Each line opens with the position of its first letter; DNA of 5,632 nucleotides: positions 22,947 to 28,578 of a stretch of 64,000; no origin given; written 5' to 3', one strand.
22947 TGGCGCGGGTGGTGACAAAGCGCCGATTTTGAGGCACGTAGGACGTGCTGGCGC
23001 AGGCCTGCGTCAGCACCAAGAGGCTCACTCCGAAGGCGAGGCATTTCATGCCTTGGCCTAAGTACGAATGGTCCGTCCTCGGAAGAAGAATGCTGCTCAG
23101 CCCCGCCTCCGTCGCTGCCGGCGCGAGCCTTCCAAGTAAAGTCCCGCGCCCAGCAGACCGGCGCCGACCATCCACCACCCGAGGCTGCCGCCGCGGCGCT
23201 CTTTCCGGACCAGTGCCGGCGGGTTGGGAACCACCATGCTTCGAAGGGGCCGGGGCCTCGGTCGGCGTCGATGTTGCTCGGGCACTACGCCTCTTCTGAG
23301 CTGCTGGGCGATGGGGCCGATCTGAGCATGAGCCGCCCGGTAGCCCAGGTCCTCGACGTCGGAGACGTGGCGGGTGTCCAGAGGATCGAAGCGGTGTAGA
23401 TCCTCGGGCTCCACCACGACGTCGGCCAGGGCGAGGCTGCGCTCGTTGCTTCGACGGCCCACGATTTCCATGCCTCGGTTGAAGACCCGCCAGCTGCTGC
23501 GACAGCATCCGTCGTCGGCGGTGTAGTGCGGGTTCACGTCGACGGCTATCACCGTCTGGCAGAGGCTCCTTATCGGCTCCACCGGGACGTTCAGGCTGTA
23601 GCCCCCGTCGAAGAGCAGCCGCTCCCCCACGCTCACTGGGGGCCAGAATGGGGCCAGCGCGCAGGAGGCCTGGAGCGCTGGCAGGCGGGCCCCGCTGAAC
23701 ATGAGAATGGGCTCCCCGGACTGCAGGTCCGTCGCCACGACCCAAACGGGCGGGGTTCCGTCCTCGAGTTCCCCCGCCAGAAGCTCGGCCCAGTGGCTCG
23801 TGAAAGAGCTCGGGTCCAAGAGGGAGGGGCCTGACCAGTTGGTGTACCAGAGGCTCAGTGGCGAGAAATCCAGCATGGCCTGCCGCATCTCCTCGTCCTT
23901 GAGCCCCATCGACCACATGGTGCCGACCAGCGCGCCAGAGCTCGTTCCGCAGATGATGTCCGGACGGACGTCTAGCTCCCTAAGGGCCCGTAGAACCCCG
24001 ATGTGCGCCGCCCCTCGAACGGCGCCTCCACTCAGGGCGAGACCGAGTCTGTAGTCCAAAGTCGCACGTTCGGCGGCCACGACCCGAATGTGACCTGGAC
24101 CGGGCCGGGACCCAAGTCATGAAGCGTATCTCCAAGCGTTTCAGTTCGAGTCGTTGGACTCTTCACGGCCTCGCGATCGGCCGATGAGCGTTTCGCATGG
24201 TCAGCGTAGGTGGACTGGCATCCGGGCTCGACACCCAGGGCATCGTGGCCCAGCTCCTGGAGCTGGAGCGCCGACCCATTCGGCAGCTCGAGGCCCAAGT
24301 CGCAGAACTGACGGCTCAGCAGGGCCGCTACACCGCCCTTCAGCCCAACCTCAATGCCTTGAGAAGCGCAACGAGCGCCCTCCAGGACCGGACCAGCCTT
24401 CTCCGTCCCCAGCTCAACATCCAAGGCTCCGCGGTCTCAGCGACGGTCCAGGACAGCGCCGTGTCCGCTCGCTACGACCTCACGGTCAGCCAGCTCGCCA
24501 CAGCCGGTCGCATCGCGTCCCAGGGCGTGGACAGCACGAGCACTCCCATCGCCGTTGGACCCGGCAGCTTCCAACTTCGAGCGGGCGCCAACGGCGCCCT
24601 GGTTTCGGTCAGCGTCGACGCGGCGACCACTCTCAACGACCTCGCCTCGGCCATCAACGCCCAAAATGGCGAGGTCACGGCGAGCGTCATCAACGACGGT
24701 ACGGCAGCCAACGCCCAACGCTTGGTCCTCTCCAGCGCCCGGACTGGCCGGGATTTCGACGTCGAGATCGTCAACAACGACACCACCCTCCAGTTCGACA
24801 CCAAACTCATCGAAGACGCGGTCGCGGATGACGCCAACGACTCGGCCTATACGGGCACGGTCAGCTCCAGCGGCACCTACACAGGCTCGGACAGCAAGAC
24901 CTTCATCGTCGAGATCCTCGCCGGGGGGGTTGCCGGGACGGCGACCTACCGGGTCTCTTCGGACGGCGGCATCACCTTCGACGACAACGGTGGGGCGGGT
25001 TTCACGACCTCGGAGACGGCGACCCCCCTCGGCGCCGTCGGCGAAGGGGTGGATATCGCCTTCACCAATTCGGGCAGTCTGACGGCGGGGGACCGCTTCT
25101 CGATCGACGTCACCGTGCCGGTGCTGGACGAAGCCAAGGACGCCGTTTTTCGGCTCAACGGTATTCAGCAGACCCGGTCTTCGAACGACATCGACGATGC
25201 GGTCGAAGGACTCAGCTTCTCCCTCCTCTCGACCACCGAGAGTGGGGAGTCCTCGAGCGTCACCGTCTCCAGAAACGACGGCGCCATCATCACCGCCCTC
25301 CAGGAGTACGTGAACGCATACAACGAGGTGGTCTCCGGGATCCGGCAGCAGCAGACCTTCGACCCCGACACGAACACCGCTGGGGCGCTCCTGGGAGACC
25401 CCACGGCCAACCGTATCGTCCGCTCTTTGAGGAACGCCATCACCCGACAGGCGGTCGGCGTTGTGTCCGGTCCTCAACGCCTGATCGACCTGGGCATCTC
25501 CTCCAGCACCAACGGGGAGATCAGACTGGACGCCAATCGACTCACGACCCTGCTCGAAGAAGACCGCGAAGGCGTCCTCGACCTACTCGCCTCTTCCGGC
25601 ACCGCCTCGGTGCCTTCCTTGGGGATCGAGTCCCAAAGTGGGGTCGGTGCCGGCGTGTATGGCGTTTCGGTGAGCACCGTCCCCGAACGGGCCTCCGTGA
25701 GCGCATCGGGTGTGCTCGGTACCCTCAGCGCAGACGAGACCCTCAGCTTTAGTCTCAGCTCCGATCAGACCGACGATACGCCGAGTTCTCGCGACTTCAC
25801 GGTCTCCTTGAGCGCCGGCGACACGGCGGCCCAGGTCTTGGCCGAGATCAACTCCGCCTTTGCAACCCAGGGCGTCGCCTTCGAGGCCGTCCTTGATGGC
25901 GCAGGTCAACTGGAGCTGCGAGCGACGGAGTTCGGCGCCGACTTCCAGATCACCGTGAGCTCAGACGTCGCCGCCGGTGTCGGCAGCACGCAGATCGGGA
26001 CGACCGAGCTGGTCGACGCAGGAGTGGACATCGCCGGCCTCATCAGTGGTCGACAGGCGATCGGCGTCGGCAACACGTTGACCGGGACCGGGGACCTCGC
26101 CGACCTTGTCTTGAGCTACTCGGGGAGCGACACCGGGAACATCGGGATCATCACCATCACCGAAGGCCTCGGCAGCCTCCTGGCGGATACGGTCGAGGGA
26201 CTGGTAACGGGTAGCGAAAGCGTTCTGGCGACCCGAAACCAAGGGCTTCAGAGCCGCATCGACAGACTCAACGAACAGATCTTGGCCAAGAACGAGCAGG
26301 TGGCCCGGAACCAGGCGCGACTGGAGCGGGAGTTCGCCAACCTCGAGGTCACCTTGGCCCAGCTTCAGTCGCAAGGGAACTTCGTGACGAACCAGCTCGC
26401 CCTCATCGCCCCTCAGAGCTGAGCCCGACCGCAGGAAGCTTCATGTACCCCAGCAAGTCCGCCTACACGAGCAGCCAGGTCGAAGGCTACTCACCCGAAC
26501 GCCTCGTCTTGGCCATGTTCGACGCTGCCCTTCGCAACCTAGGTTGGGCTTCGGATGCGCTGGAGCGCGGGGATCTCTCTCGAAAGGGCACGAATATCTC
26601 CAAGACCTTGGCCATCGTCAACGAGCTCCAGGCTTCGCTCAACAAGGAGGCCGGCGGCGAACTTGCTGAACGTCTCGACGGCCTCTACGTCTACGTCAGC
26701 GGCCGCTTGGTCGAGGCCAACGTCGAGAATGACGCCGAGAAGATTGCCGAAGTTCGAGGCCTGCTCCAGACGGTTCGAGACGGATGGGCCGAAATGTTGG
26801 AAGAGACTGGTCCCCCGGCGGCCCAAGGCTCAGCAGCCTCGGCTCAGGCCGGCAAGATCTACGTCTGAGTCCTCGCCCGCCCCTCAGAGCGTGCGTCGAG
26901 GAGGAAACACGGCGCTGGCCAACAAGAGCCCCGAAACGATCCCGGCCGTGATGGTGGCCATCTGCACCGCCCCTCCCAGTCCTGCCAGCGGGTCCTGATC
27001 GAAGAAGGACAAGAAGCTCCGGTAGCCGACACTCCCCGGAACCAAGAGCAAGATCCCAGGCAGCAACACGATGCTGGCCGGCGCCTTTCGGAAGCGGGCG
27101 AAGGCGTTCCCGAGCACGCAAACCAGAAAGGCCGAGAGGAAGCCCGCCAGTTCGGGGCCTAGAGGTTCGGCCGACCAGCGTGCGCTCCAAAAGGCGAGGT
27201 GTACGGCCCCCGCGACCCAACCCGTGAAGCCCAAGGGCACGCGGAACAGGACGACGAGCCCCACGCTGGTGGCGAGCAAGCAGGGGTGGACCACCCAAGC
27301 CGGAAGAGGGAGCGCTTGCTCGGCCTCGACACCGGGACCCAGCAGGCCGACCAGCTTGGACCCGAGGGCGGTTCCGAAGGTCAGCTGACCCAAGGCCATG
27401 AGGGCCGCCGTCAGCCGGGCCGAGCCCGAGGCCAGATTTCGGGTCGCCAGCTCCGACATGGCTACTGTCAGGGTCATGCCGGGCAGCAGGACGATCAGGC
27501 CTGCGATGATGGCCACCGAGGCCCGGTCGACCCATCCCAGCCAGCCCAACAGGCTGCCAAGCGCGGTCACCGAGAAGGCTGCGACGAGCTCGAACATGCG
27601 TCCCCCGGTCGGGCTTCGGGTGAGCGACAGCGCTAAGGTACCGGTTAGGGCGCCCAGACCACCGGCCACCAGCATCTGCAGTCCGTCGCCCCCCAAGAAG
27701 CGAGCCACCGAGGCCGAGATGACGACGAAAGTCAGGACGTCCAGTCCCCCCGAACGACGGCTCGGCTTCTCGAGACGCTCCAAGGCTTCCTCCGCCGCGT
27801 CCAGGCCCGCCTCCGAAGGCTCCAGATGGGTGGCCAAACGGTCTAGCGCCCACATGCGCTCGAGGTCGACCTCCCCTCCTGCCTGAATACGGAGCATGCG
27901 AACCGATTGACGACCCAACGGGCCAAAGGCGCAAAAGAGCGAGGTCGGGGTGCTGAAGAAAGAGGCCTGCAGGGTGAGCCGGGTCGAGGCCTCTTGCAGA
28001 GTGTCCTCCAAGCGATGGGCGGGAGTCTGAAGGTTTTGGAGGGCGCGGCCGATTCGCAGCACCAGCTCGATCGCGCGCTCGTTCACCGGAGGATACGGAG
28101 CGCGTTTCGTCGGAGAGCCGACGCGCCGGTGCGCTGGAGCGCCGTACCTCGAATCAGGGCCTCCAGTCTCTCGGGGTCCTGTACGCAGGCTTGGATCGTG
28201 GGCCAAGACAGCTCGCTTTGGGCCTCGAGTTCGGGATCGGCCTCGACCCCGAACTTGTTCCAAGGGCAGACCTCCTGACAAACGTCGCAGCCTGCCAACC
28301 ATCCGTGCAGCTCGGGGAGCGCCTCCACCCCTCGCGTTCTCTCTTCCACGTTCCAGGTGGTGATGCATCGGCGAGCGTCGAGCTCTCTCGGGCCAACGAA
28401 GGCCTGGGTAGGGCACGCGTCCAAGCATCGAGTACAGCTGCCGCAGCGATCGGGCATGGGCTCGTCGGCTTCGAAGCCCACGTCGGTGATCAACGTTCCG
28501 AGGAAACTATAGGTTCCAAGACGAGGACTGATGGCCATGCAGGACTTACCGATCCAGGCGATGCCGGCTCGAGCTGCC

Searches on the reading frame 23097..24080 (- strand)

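Call 46: search_protein_families(library=pfam, proteins=[window:23097-24080:-], max_evalue=0.001)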
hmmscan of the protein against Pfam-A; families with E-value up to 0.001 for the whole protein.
window:23097-24080:- (327 aa): 1 family
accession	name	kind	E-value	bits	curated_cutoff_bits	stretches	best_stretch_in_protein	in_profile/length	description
PF01734.28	Patatin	-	2.3e-25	90.4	27.7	1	14-169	1-189/191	Patatin-like phospholipase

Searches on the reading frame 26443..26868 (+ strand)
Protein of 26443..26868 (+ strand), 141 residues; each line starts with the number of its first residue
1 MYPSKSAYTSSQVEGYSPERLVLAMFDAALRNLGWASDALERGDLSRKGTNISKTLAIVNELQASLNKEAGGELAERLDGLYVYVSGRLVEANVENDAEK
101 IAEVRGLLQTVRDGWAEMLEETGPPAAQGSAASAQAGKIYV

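Call 93: search_protein_families(library=pfam, proteins=[window:26443-26868:+], max_evalue=0.001)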
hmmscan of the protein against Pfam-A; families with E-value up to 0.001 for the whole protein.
window:26443-26868:+ (141 aa): 1 family
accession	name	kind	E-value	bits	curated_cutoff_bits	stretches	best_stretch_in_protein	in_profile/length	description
PF02561.19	FliS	-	5.1e-36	123.9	26.7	1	6-118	2-114/115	Flagellar protein FliS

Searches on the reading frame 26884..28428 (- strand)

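Call 47: search_protein_families(library=pfam, proteins=[window:26884-28428:-], max_evalue=0.001)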
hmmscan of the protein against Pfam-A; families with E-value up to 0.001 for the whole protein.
window:26884-28428:- (514 aa): 2 families
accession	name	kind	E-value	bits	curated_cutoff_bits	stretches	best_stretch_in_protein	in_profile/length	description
PF06738.18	ThrE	-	5.7e-49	167.2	26.3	2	122-359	2-240/241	Putative threonine/serine exporter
PF12821.13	ThrE_2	-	2.6e-18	67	27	2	387-506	8-128/129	Threonine/Serine exporter, ThrE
